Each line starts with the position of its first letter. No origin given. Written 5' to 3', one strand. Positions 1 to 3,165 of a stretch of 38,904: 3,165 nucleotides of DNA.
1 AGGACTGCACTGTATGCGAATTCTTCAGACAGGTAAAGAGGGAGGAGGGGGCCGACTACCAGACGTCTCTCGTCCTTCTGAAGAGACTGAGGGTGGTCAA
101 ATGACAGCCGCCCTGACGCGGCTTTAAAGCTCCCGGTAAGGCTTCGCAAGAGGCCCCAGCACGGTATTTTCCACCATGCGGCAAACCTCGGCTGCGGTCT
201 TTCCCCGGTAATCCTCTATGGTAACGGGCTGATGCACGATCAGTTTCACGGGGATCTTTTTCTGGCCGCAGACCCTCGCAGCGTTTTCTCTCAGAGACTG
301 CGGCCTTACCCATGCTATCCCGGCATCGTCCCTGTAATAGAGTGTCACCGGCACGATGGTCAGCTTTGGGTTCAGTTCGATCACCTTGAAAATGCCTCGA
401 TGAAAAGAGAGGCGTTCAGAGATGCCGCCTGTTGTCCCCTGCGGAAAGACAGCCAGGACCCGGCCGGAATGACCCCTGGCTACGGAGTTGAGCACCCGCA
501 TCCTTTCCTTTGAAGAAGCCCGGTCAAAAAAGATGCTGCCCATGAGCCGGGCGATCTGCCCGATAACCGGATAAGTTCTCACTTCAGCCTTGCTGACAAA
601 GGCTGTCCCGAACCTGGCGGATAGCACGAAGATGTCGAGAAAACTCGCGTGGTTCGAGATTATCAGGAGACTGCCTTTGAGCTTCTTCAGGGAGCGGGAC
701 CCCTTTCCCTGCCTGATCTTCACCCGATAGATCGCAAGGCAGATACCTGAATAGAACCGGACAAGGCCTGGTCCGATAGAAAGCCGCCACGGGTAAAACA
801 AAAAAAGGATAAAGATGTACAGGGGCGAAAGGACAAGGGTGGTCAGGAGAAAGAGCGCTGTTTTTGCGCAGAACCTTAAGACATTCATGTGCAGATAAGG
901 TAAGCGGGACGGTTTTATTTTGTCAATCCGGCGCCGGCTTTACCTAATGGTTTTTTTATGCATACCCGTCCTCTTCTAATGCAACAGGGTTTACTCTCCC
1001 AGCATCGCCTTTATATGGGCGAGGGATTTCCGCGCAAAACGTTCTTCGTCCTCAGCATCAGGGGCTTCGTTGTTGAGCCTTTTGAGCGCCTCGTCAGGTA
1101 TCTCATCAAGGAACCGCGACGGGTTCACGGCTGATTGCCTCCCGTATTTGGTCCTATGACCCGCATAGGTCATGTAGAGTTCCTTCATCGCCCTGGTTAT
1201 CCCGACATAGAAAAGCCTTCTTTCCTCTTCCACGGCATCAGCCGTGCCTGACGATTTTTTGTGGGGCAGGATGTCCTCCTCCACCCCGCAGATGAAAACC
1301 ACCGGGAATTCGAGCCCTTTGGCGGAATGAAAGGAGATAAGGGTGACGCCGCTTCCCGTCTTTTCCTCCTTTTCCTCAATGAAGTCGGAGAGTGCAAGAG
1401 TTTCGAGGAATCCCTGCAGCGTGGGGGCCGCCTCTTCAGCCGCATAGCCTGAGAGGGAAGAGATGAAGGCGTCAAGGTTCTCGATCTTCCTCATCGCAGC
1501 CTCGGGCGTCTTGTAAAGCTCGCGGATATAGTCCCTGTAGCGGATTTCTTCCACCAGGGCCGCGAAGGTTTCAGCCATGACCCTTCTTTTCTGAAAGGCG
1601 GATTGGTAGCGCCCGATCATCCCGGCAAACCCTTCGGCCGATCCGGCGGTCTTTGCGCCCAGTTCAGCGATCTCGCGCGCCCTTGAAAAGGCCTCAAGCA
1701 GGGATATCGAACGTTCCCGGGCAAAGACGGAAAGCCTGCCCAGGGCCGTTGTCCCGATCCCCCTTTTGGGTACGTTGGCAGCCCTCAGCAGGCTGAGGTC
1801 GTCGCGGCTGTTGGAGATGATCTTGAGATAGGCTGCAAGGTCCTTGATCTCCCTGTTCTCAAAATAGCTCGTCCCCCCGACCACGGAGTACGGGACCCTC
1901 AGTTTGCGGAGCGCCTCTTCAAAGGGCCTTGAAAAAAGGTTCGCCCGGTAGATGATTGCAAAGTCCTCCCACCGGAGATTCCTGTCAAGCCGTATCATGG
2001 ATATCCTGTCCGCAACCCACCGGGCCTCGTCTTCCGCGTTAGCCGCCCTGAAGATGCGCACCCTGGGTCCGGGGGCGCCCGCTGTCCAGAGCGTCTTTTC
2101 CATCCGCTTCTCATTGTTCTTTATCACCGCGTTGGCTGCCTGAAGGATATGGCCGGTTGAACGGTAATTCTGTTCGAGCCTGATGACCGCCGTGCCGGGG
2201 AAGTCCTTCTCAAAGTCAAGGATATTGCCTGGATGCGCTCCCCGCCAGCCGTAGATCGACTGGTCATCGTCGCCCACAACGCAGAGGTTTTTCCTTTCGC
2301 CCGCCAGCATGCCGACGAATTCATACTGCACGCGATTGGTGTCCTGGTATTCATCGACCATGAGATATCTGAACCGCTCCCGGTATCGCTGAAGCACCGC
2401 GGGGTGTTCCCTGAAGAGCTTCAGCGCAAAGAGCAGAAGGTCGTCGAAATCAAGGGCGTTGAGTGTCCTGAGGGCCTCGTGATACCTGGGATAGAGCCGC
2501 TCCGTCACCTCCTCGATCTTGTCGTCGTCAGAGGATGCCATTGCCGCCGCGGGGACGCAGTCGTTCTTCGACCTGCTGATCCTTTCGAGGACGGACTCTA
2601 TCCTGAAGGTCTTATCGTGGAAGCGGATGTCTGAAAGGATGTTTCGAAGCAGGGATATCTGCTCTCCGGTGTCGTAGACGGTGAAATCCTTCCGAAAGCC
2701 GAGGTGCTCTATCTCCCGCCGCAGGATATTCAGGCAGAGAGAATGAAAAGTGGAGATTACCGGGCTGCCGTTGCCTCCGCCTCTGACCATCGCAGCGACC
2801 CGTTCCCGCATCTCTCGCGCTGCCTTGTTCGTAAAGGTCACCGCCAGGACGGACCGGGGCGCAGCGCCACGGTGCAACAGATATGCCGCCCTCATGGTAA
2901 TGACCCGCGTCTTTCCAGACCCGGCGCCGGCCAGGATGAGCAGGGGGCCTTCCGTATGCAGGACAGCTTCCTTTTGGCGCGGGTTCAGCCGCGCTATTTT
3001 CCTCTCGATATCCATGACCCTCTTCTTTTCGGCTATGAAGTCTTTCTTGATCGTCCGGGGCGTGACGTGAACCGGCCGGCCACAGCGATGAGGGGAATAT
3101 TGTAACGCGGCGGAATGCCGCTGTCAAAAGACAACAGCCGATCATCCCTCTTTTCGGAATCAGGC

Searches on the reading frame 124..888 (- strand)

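Call 102: search_protein_families(library=pfam, proteins=[window:124-888:-], max_evalue=0.001)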
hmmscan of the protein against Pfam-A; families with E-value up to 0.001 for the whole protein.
window:124-888:- (254 aa): 1 family
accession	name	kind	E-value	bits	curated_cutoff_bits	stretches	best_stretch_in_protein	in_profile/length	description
PF01553.26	Acyltransferase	-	4.5e-19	69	23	1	69-183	12-131/132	Acyltransferase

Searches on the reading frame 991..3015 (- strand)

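Call 4: search_protein_families(library=pfam, proteins=[window:991-3015:-], max_evalue=0.01)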
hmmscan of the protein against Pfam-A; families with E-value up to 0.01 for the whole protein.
window:991-3015:- (674 aa): 6 families
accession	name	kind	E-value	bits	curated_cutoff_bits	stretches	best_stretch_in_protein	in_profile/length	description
PF00580.27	UvrD-helicase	-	4.6e-89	299.1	23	1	10-273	1-271/271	UvrD/REP helicase N-terminal domain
PF13361.12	UvrD_C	-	1.3e-71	242.3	25.6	1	278-618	1-348/350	UvrD-like helicase C-terminal domain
PF13245.12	AAA_19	-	9.7e-25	87.7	25.1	1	14-256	1-132/134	AAA domain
PF13538.12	UvrD_C_2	-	9.8e-10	38.6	27.4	1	557-615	2-51/52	UvrD-like helicase C-terminal domain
PF13604.12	AAA_30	-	9.9e-07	29.1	27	1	10-74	2-67/191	AAA domain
PF01443.25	Viral_helicase1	-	1.5e-05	25.3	21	0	532-614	157-225/228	Viral superfamily 1 RNA helicase core domain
